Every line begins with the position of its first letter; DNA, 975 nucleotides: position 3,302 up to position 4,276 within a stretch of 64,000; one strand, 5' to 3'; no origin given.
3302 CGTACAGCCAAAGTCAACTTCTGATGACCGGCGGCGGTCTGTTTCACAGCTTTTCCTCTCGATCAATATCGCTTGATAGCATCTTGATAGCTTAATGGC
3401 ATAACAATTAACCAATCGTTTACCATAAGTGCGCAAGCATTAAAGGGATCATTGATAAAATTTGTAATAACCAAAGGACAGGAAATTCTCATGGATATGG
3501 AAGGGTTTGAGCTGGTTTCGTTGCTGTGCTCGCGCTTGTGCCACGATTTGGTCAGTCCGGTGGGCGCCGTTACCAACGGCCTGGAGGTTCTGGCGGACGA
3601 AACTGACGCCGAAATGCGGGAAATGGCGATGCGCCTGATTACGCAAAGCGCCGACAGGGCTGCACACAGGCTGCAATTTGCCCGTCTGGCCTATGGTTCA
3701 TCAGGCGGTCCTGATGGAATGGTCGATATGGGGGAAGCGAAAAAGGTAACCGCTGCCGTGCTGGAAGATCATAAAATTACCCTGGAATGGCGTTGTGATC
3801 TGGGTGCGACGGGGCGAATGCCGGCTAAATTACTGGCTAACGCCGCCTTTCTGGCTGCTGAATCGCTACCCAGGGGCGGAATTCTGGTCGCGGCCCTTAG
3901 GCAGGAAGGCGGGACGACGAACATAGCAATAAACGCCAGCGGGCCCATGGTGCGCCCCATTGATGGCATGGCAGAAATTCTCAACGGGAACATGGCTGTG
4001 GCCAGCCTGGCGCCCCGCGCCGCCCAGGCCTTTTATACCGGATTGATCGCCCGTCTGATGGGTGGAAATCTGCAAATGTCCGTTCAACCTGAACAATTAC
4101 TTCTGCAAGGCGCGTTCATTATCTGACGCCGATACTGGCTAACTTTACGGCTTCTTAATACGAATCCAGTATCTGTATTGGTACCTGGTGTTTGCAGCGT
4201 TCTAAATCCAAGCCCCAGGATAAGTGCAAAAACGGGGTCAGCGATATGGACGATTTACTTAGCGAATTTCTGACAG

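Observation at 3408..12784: CtrA phosphorelay genes (chpT and ctrA) embedded in the chemotaxis/flagellar supercluster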

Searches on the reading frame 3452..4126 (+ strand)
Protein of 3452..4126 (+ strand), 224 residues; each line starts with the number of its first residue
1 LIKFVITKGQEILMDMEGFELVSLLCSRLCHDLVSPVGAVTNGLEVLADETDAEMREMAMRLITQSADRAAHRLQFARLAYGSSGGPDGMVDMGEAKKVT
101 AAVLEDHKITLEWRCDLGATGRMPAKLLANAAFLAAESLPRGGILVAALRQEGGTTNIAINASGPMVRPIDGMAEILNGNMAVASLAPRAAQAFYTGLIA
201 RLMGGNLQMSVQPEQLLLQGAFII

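Call 3: search_protein_families(library=pfam, proteins=[window:3452-4126:+])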
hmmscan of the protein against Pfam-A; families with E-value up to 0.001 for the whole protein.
window:3452-4126:+ (224 aa): 1 family
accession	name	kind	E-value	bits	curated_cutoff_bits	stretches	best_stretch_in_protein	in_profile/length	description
PF10090.15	HPTransfase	-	1.3e-24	86.7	22.9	1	94-214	2-122/123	Histidine phosphotransferase C-terminal domain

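Call 4: search_protein_families(library=ncbifam, proteins=[window:3452-4126:+])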
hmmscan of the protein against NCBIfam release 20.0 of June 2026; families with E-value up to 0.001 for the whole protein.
window:3452-4126:+ (224 aa): 2 families
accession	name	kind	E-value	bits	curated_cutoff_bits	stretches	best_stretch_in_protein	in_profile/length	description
NF046018.1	HisPtaseChptBrucRhz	equivalog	5.1e-56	189.4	240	1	14-219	4-209/211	histidine phosphotransferase ChpT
NF046025.1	HisPtaseChptCaul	equivalog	1.5e-51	174.8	225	1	20-219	3-201/204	histidine phosphotransferase ChpT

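Call 15: find_homologous_proteins(query=window:3491-4126:+, max_evalue=0.00001)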
Query window:3491-4126:+ (211 aa): 3138 proteins with E <= 0.00001 among 3775 candidates; the best 120 are listed.
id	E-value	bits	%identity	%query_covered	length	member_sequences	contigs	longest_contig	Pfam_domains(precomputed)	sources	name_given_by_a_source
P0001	4.0e-130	449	100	100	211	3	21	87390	PF10090.16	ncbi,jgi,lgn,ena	-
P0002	1.2e-123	428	95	100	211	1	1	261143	PF10090.16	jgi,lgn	-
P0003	1.4e-123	428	95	100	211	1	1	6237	PF10090.16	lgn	-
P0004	1.9e-123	427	95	100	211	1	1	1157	PF10090.16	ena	-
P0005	4.5e-123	426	94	100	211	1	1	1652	PF10090.16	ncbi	-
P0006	9.3e-123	425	94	100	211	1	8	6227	PF10090.16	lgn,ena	-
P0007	2.3e-122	424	94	100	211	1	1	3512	PF10090.16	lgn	-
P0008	5.1e-121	419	94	100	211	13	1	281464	PF10090.16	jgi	-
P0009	5.1e-119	413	91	99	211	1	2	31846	PF10090.16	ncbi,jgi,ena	-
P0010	4.6e-116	403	89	99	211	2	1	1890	PF10090.16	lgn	-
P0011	4.6e-115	400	90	100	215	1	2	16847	PF10090.16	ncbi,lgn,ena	-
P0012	5.0e-111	387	87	100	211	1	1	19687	PF10090.16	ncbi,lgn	-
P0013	4.3e-108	377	85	100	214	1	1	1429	PF10090.16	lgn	-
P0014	2.7e-106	371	81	100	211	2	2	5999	PF10090.16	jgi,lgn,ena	jgi:histidine phosphotransferase ChpT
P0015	4.6e-106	371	80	100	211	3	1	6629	PF10090.16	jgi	jgi:histidine phosphotransferase ChpT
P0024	7.1e-95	334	74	99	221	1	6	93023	PF10090.16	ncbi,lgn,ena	-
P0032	2.5e-82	293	63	99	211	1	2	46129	PF10090.16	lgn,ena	-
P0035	2.7e-80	287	63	99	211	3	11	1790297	PF10090.16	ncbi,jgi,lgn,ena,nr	ncbi:MAG: histidine phosphotransferase family protein [Pseudomonadota bacterium]|jgi:histidine phosp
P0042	5.0e-68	247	58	94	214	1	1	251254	PF10090.16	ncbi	-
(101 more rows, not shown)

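Call 24: find_related_loci(query=A1, collection=genome_contigs, flank=10000)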
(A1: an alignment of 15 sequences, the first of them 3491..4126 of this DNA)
Query A1 (211 aa) in genome_contigs; peptide patterns used: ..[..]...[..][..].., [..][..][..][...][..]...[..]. (x = any residue, [..] = any of these).
600 stretches matched a pattern (row limit reached: there are more); 590 encode a relative of the query (tblastn E <= 1e-3); the best 80 are kept; 80 distinct loci.
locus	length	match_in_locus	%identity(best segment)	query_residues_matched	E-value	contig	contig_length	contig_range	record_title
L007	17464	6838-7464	91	1-209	7e-128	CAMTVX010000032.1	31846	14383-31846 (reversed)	MAG: uncultured Alphaproteobacteria bacterium isolate G04_MAG_00026 genome assembly, contig: G04_MAG_00026_000000000087,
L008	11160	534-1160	78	1-209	4e-106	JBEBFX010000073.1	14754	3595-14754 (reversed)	MAG: Alphaproteobacteria bacterium isolate ASF_7 NODE_2161_length_14754_cov_3.052405, whole genome shotgun sequence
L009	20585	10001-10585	43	3-197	2e-44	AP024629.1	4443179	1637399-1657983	Alphaproteobacteria bacterium SO-S41 DNA, complete genome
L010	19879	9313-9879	41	1-191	2e-44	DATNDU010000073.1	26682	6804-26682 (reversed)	MAG TPA_asm: Roseiarcus sp. isolate SMAG_U11250 k141_2667422, whole genome shotgun sequence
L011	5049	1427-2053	36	2-210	5e-44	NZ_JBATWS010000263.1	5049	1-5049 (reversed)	MAG: Parvibaculum sp. isolate MFD12225_ilm_asm_bin14 k127_29177, whole genome shotgun sequence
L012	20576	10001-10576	40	3-194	6e-44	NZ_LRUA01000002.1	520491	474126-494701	Kordiimonas lacus strain S3-22 S3-22_S2, whole genome shotgun sequence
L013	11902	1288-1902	41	2-206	3e-43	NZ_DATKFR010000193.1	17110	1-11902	MAG: Parvibaculum sp. isolate SMAG_U14530 k141_38530, whole genome shotgun sequence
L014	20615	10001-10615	40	2-206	5e-43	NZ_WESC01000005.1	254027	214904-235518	Parvibaculum sedimenti strain HXT-9 HXT-9_scaffold5, whole genome shotgun sequence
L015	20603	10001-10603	38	6-206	3e-42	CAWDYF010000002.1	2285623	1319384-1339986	MAG: uncultured Alphaproteobacteria bacterium isolate MFD05512.bin.1.212 genome assembly, contig: contig_6851, whole gen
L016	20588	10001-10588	38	13-208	4e-42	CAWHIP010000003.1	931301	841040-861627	MAG: uncultured Alphaproteobacteria bacterium isolate MFD01689.bin.2.84 genome assembly, contig: contig_26504, whole gen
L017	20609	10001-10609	37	6-208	8e-42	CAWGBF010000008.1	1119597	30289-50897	MAG: uncultured Alphaproteobacteria bacterium isolate MFD06714.bin.1.113 genome assembly, contig: contig_3504, whole gen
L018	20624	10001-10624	36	2-209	1e-41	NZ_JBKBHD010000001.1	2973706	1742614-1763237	MAG: Parvibaculum sp. isolate 21H_023.bin.16 NODE_1_length_2973706_cov_41.424329, whole genome shotgun sequence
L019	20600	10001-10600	38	6-205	9e-42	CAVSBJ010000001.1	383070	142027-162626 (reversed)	MAG: uncultured Alphaproteobacteria bacterium isolate MFD05705.bin.1.243 genome assembly, contig: contig_10464, whole ge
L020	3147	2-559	42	3-188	3e-41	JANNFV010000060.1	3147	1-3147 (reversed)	MAG: Hyphomicrobiales bacterium isolate OTE_75_metabat_269_sub OTE_75_k141_1665166, whole genome shotgun sequence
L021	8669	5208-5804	39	3-205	3e-41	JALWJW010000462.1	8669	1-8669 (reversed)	MAG: Hyphomicrobiales bacterium isolate M17_metabat1_scaf2bin.116 M17_NODE_9648_length_8669_cov_1.985601, whole genome s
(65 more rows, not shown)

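Call 31: find_encoding_contigs(protein=P0035, flank=10000, max_places=1)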
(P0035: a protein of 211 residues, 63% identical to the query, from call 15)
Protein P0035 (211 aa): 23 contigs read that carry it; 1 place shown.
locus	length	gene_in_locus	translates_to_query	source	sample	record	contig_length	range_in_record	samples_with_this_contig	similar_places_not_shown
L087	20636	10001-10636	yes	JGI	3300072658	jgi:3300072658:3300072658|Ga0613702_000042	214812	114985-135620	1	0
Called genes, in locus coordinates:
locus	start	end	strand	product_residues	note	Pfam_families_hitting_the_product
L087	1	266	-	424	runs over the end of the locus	PF01053:Cys_Met_Meta_PP, PF01041:DegT_DnrJ_EryC1, PF00266:Aminotran_5, PF01212:Beta_elim_lyase (weak)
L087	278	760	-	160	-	PF02629:CoA_binding (weak), PF13380:CoA_binding_2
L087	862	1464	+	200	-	PF02798:GST_N, PF13417:GST_N_3, PF13409:GST_N_2, PF00043:GST_C, PF14497:GST_C_3 (weak), PF13410:GST_C_2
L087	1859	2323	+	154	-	PF00572:Ribosomal_L13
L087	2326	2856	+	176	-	PF00380:Ribosomal_S9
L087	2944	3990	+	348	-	PF01118:Semialdhyde_dh, PF22698:Semialdhyde_dhC_1, PF02774:Semialdhyde_dhC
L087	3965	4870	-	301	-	PF00892:EamA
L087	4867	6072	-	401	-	PF00067:p450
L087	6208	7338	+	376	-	PF02771:Acyl-CoA_dh_N, PF02770:Acyl-CoA_dh_M, PF00441:Acyl-CoA_dh_1, PF08028:Acyl-CoA_dh_2 (weak)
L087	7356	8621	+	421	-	PF02771:Acyl-CoA_dh_N, PF02770:Acyl-CoA_dh_M, PF00441:Acyl-CoA_dh_1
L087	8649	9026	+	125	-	PF02627:CMD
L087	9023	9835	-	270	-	PF00459:Inositol_P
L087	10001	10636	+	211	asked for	PF10090:HPTransfase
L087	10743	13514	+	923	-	PF01627:Hpt, PF02895:H-kinase_dim, PF02518:HATPase_c, PF01584:CheW, PF00072:Response_reg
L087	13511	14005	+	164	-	PF01584:CheW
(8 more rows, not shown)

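Call 32: find_encoding_contigs(protein=P0042, flank=10000, max_places=1)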
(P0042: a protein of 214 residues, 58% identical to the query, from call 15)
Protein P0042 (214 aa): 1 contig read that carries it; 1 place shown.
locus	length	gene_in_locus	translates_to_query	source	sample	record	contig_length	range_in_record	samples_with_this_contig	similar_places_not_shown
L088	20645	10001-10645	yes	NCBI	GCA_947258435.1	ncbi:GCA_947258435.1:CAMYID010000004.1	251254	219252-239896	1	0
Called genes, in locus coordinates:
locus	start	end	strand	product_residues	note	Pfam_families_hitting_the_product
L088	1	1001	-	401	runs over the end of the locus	PF04909:Amidohydro_2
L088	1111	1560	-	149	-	PF12172:zf-ChsH2 (weak), PF01796:OB_ChsH2_C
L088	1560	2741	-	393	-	PF22691:Thiolase_C_1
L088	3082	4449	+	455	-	PF03972:MmgE_PrpD_N, PF19305:MmgE_PrpD_C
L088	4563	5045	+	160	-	PF19315:MC_hydratase, PF01575:MaoC_dehydratas, PF13452:FAS1_DH_region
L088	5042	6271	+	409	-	PF02771:Acyl-CoA_dh_N, PF02770:Acyl-CoA_dh_M, PF00441:Acyl-CoA_dh_1, PF08028:Acyl-CoA_dh_2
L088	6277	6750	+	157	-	PF19315:MC_hydratase, PF01575:MaoC_dehydratas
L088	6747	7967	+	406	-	PF02515:CoA_transf_3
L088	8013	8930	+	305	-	PF03328:HpcH_HpaI, PF22484:DUF6986, PF01274:MS_TIM-barrel (faint), PF15617:C-C_Bond_Lyase (weak)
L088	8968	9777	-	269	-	PF00459:Inositol_P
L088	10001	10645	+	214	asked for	PF10090:HPTransfase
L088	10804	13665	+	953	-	PF01627:Hpt, PF02895:H-kinase_dim, PF02518:HATPase_c, PF01584:CheW, PF00072:Response_reg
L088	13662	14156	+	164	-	PF01584:CheW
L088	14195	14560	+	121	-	PF00072:Response_reg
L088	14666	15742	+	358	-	PF00072:Response_reg, PF01339:CheB_methylest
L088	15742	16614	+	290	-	PF03705:CheR_N, PF01739:CheR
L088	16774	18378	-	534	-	PF01293:PEPCK_ATP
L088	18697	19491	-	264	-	PF13883:CREG_beta-barrel, PF01243:PNPOx_N, PF10615:DUF2470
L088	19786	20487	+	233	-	PF00072:Response_reg, PF00486:Trans_reg_C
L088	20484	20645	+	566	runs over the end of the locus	PF13755:Sensor_TM1, PF13756:Stimulus_sens_1, PF00672:HAMP (weak), PF00512:HisKA, PF02518:HATPase_c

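Call 33: find_encoding_contigs(protein=P0024, flank=10000, max_places=1)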
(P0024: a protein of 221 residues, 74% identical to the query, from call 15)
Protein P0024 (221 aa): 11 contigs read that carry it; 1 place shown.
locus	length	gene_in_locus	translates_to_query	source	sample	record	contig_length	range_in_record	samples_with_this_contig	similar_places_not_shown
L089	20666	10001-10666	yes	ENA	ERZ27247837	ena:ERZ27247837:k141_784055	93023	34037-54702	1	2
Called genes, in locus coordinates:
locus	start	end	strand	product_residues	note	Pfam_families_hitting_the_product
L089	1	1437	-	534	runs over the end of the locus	PF00672:HAMP (weak), PF00015:MCPsignal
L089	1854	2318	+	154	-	PF00572:Ribosomal_L13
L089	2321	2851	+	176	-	PF00380:Ribosomal_S9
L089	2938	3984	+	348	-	PF01118:Semialdhyde_dh, PF22698:Semialdhyde_dhC_1, PF02774:Semialdhyde_dhC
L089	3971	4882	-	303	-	PF00892:EamA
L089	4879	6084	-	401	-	PF00067:p450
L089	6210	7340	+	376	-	PF02771:Acyl-CoA_dh_N, PF02770:Acyl-CoA_dh_M, PF00441:Acyl-CoA_dh_1, PF08028:Acyl-CoA_dh_2 (weak)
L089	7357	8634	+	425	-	PF02771:Acyl-CoA_dh_N, PF02770:Acyl-CoA_dh_M, PF00441:Acyl-CoA_dh_1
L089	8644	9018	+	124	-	PF02627:CMD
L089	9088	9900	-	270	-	PF00459:Inositol_P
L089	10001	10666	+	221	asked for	PF10090:HPTransfase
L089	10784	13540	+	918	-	PF01627:Hpt, PF02895:H-kinase_dim, PF02518:HATPase_c, PF01584:CheW, PF00072:Response_reg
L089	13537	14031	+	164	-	PF01584:CheW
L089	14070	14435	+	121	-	PF00072:Response_reg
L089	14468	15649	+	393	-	PF00072:Response_reg, PF01339:CheB_methylest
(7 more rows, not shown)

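Call 34: find_encoding_contigs(protein=P0032, flank=10000, max_places=1)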
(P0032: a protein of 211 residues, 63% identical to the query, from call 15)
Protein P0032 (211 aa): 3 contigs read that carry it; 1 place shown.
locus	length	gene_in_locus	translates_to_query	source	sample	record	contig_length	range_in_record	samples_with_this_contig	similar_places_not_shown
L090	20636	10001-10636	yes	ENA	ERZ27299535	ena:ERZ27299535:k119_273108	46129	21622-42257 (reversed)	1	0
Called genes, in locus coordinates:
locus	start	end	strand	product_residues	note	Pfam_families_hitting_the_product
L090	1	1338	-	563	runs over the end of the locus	PF00672:HAMP, PF00015:MCPsignal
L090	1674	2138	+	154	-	PF00572:Ribosomal_L13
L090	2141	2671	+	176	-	PF00380:Ribosomal_S9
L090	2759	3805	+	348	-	PF01118:Semialdhyde_dh, PF22698:Semialdhyde_dhC_1, PF02774:Semialdhyde_dhC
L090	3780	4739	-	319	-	PF00892:EamA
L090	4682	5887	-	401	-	PF00067:p450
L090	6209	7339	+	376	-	PF02771:Acyl-CoA_dh_N, PF02770:Acyl-CoA_dh_M, PF00441:Acyl-CoA_dh_1, PF08028:Acyl-CoA_dh_2 (weak)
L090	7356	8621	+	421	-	PF02771:Acyl-CoA_dh_N (weak), PF02770:Acyl-CoA_dh_M, PF00441:Acyl-CoA_dh_1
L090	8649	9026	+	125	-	PF02627:CMD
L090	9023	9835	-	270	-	PF00459:Inositol_P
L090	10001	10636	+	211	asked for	PF10090:HPTransfase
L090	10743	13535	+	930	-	PF01627:Hpt, PF02895:H-kinase_dim, PF02518:HATPase_c, PF01584:CheW, PF00072:Response_reg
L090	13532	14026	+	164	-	PF01584:CheW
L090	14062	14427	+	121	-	PF00072:Response_reg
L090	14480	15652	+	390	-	PF00072:Response_reg, PF01339:CheB_methylest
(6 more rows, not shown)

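Call 45: search_protein_families(library=pfam, proteins=[L007:13502-14359:-, L007:14497-15348:-, L007:15886-16413:+, L007:16417-16848:+, L007:15506-15880:+], max_evalue=0.01)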
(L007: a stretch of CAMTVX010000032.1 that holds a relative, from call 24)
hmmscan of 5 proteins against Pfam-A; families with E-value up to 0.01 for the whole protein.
L007:13502-14359:- (285 aa): 3 families
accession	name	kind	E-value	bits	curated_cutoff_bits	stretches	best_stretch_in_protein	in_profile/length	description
PF00106.31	adh_short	-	8.3e-47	159.6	26.6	1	7-200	1-193/195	short chain dehydrogenase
PF13561.12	adh_short_C2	-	4.6e-32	111.9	27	1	15-205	3-192/236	Enoyl-(Acyl carrier protein) reductase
PF08659.16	KR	-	1.1e-11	45.4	22.6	1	10-167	4-160/180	KR domain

L007:14497-15348:- (283 aa): 1 family
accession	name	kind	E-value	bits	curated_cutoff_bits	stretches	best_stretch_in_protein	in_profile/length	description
PF04116.19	FA_hydroxylase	-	3.7e-29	102.2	31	1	93-229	2-132/132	Fatty acid hydroxylase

L007:15886-16413:+ (175 aa): 5 families
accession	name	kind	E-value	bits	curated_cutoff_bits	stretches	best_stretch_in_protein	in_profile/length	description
PF00583.31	Acetyltransf_1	-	5.6e-11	43.2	20.7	1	48-139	24-111/116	Acetyltransferase (GNAT) family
PF13508.13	Acetyltransf_7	-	1.2e-06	29.2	27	1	63-145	6-83/84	Acetyltransferase (GNAT) domain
PF08445.16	FR47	-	1.7e-05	25.1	22.1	1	86-146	19-79/86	FR47-like protein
PF13673.13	Acetyltransf_10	-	0.00013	22.4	23.6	1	50-145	20-108/128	Acetyltransferase (GNAT) domain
PF13527.13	Acetyltransf_9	-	0.00095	19.6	25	1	54-146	35-126/127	Acetyltransferase (GNAT) domain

L007:16417-16848:+ (143 aa): 1 family
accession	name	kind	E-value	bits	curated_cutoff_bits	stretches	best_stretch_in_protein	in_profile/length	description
PF04828.22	GFA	-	1.3e-31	109.4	24.3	1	3-115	2-114/115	Glutathione-dependent formaldehyde-activating enzyme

L007:15506-15880:+ (124 aa): 1 family
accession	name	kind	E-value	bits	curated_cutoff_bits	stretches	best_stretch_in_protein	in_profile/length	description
PF03960.21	ArsC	-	1e-22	80.7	24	1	15-121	1-78/79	ArsC family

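Call 60: search_solved_structures(query=window:3491-4126:+, max_evalue=0.001, show_alignments=1)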
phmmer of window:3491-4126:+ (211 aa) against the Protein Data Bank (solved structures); distinct sequences matched with E-value up to 0.001: 3.
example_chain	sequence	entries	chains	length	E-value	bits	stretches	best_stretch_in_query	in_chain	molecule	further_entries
4qpj_A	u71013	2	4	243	5.1e-29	104.6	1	4-203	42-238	Phosphotransferase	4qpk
4fmt_A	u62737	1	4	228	2.4e-27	99.1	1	2-200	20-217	ChpT protein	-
4fpp_A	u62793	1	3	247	3e-27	98.8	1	2-200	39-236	phosphotransferase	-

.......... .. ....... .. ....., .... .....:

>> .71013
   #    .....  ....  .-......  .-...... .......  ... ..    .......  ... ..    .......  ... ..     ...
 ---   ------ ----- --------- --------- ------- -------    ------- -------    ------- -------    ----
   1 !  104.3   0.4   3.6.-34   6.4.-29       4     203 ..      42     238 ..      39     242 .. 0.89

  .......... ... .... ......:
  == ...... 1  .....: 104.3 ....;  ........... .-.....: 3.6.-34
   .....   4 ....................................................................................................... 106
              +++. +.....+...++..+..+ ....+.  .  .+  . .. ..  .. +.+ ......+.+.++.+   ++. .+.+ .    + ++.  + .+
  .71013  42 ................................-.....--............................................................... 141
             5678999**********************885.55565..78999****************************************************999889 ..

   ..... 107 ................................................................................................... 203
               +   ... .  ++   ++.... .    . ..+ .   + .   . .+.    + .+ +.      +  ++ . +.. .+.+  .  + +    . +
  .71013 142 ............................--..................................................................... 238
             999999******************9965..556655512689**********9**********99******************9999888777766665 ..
